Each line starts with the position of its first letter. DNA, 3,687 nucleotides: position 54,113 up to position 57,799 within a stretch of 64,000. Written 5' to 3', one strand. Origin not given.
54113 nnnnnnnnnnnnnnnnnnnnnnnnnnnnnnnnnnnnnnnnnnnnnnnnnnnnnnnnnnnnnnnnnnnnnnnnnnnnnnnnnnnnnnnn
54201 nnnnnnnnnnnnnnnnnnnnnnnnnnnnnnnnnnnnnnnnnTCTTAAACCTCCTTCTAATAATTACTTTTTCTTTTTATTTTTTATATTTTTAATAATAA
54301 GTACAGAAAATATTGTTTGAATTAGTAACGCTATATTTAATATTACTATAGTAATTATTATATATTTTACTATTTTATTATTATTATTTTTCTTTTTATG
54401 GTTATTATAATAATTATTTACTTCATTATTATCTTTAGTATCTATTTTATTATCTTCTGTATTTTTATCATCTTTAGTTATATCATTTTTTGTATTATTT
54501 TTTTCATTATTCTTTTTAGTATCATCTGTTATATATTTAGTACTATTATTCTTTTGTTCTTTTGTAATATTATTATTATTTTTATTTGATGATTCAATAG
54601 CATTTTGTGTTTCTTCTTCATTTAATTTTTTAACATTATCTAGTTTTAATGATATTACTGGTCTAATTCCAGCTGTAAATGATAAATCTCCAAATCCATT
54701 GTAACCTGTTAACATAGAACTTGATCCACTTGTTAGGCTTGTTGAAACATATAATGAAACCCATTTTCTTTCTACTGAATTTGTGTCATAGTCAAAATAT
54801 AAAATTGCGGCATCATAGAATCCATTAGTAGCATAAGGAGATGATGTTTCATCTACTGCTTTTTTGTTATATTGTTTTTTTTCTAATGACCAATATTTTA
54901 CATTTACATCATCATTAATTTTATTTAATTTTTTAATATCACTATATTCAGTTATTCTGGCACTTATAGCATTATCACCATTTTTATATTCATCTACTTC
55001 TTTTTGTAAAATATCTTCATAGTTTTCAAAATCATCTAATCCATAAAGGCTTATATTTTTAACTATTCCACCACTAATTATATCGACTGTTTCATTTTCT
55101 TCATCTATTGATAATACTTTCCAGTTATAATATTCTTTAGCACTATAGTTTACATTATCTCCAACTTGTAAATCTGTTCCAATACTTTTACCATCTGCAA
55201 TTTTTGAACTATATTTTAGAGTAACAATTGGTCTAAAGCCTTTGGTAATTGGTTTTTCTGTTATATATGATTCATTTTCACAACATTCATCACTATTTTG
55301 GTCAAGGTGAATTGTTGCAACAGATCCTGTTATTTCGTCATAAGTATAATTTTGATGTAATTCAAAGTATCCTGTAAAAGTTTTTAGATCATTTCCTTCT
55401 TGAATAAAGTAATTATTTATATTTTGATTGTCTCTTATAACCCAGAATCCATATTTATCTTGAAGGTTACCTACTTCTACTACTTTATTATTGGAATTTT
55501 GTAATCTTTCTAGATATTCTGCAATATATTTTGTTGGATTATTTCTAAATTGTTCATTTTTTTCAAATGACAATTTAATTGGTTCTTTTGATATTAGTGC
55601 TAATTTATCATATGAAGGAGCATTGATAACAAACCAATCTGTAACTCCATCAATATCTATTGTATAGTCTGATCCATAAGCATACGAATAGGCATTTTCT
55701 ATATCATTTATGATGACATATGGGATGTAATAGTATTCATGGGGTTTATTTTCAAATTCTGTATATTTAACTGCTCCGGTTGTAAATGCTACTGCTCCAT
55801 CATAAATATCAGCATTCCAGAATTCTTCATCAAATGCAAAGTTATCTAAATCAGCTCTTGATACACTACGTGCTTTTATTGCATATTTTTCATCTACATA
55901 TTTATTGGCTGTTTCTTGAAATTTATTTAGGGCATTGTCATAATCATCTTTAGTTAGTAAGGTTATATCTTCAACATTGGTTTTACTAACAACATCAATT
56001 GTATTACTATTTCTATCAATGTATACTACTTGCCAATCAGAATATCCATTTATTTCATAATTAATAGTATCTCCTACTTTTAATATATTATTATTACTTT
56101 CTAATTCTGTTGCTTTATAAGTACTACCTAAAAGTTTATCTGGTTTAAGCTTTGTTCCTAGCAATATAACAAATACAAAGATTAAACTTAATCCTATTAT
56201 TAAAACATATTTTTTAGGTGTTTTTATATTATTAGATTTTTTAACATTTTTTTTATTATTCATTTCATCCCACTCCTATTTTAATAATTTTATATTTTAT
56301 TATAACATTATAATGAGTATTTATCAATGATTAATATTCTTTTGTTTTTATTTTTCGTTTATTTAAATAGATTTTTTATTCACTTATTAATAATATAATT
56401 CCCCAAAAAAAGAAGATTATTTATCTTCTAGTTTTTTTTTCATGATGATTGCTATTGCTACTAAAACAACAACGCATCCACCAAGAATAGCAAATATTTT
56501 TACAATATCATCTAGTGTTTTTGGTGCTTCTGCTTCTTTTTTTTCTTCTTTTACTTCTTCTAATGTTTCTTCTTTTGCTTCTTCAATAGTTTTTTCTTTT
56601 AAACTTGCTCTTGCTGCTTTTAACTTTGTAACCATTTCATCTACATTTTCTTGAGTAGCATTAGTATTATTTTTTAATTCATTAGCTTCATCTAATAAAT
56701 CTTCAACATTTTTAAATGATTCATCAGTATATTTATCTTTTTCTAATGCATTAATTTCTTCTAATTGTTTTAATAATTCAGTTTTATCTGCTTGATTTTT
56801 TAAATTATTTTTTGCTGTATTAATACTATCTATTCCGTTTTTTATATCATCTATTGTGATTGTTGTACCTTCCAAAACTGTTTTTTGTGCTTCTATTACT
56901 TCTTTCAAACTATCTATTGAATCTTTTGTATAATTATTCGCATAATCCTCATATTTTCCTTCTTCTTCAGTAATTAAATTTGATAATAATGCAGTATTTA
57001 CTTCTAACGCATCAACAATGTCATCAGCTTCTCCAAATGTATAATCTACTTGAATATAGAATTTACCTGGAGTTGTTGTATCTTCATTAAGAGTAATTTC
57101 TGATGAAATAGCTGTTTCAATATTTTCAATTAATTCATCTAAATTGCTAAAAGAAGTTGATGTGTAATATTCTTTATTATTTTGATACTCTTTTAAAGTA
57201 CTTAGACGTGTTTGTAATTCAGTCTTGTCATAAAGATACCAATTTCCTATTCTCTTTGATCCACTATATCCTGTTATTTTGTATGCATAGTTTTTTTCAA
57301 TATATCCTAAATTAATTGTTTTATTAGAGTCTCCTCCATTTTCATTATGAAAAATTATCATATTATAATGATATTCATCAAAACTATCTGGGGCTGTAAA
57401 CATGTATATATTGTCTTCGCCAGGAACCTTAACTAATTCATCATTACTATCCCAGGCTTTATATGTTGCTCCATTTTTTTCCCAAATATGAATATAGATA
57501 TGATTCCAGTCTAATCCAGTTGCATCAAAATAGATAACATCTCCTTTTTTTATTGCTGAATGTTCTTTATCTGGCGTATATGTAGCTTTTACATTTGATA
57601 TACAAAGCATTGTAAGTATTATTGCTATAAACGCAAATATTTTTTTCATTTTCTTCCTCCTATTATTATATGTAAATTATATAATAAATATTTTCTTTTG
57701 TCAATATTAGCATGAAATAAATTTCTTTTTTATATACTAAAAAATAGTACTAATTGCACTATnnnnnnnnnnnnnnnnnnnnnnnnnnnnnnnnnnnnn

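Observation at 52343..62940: Surface-protein island that is a candidate undescribed fibre/adhesin system, with TasA-like secreted proteins, a TED adhesin and a sortase under the shared promoter module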

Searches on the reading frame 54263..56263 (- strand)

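Call 3: search_protein_families(library=pfam, proteins=[window:54263-56263:-], max_evalue=1)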
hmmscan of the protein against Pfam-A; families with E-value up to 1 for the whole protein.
window:54263-56263:- (666 aa): 9 families
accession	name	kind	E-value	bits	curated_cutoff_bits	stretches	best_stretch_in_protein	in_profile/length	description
PF13038.11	DUF3899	-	0.013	16.3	23.4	0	6-35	59-87/88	Domain of unknown function (DUF3899)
PF12093.14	bCoV_NS8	-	0.039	14.7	27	1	313-358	11-56/126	Betacoronavirus NS8 protein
PF07898.18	DUF1676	-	0.23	11.9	24.3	1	548-661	41-151/170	Protein of unknown function (DUF1676)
PF14264.12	Glucos_trans_II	-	0.24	10.9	30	0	7-44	233-270/317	Glucosyl transferase GtrII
PF16965.11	CSG2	-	0.45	9.8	28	1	575-651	83-153/394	Ceramide synthase regulator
PF01080.22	Presenilin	-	0.51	9.5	34.3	1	551-626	240-326/408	Presenilin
PF20225.4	DUF6584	-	0.56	10.7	27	1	549-654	64-169/171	Family of unknown function (DUF6584)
PF02932.22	Neur_chan_memb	-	0.57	10.8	28.1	0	547-654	115-226/233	Neurotransmitter-gated ion-channel transmembrane region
PF03839.21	Sec62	-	0.7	10.1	27.8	0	543-642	16-115/191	Translocation protein Sec62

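Call 4: search_protein_families(library=ncbifam, proteins=[window:54263-56263:-], max_evalue=1)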
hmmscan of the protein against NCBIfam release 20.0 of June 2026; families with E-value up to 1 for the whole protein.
window:54263-56263:- (666 aa): 2 families
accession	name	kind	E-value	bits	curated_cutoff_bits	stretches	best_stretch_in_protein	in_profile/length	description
NF033483.0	PknB_PASTA_kin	equivalog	0.033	13.2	450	1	550-661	263-360/563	Stk1 family PASTA domain-containing Ser/Thr kinase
TIGR01241.2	FtsH_fam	equivalog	0.56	8.9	600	1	546-648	25-127/598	ATP-dependent zinc metalloprotease FtsH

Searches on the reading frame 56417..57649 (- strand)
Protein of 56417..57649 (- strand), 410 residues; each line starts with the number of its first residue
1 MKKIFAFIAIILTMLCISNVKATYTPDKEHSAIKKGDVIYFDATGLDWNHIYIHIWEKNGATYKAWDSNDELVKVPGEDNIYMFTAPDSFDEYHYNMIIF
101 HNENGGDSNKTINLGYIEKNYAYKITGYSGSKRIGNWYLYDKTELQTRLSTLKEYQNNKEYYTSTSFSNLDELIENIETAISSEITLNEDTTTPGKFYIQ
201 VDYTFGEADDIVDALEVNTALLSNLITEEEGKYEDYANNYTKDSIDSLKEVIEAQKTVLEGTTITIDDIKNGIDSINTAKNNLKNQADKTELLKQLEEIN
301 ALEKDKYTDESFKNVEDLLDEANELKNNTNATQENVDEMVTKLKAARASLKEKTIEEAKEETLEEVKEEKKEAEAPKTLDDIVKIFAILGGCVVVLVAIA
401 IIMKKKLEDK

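Call 3: search_protein_families(library=pfam, proteins=[window:56417-57649:-], max_evalue=1)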
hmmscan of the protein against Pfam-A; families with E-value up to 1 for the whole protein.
window:56417-57649:- (410 aa): 8 families
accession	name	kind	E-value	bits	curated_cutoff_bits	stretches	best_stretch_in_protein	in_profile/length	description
PF07554.19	FIVAR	-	4.2e-05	24.5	29.2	2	222-283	5-70/71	FIVAR domain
PF16738.10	CBM26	-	4.5e-05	24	28.1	1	39-105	1-62/70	Starch-binding module 26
PF04675.19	DNA_ligase_A_N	-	0.0034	18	24.6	1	192-297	36-142/174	DNA ligase N terminus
PF04100.18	Vps53_N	-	0.006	16.1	26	1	239-393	59-215/372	Vps53, N-terminal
PF11214.13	Med2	-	0.027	15.1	26.8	1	213-298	12-97/100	Mediator complex subunit 2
PF09762.14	CCDC93_CC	-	0.027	13.9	30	1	241-373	134-264/429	CCDC93 coiled-coil domain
PF00877.26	NLPC_P60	-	0.14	12.6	23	1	28-58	46-73/105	NlpC/P60 family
PF20225.4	DUF6584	-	0.49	10.9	27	1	321-402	88-161/171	Family of unknown function (DUF6584)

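Call 4: search_protein_families(library=ncbifam, proteins=[window:56417-57649:-], max_evalue=1)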
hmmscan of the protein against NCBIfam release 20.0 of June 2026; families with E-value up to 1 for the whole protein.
window:56417-57649:- (410 aa): 13 families
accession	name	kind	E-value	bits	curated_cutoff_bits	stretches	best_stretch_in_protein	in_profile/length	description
NF041578.1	betaarabinsidaseHypBA2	equivalog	2.6e-08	31.8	3200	1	240-350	1602-1708/1709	beta-L-arabinobiosidase HypBA2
NF047897.1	LctobiosidLnbX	equivalog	1.1e-06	26.8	2500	1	286-365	1415-1494/1498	lacto-N-biosidase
NF053819.1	EF0750_LPXTG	subfamily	0.0023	18.4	47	1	354-406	52-104/105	EF2685/EF0750 family sortase-dependent surface protein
TIGR03348.1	VI_IcmF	equivalog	0.011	13.6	388.15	1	262-384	795-921/1168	type VI secretion system membrane subunit TssM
NF046019.1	ZmpB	exception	0.034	11.3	3000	1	211-365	471-620/1969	zinc metalloprotease B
NF008499.0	PRK11409.1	equivalog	0.037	14.1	121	1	289-333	35-79/83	YoeB-YefM toxin-antitoxin system antitoxin YefM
NF008384.0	PRK11179.1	equivalog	0.058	13.2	227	1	217-312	10-106/153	transcriptional regulator AsnC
NF052320.1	Cbp1_fam_LP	subfamily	0.081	12.4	90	1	238-361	25-145/286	Cbp1 family collagen-binding glycoprotein adhesin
NF045780.1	TrlF_fam_ATP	equivalog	0.1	11.2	350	1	144-371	503-704/944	TrlF family AAA-like ATPase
NF041034.1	Rad50_Sulf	equivalog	0.51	8.1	1000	1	167-383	502-710/872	DNA double-strand break repair ATPase Rad50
NF050013.1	HpsJ_like_A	equivalog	0.63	9.6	140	0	319-374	117-174/217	HpsJ-like protein, cyanoexosortase A-associated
NF053712.1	repair_DEAH_YoaA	equivalog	0.66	8.6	680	0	226-371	222-365/630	DNA repair helicase YoaA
NF033847.1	MCP_Sipho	equivalog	0.74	8.9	75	0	290-374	10-93/549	major capsid protein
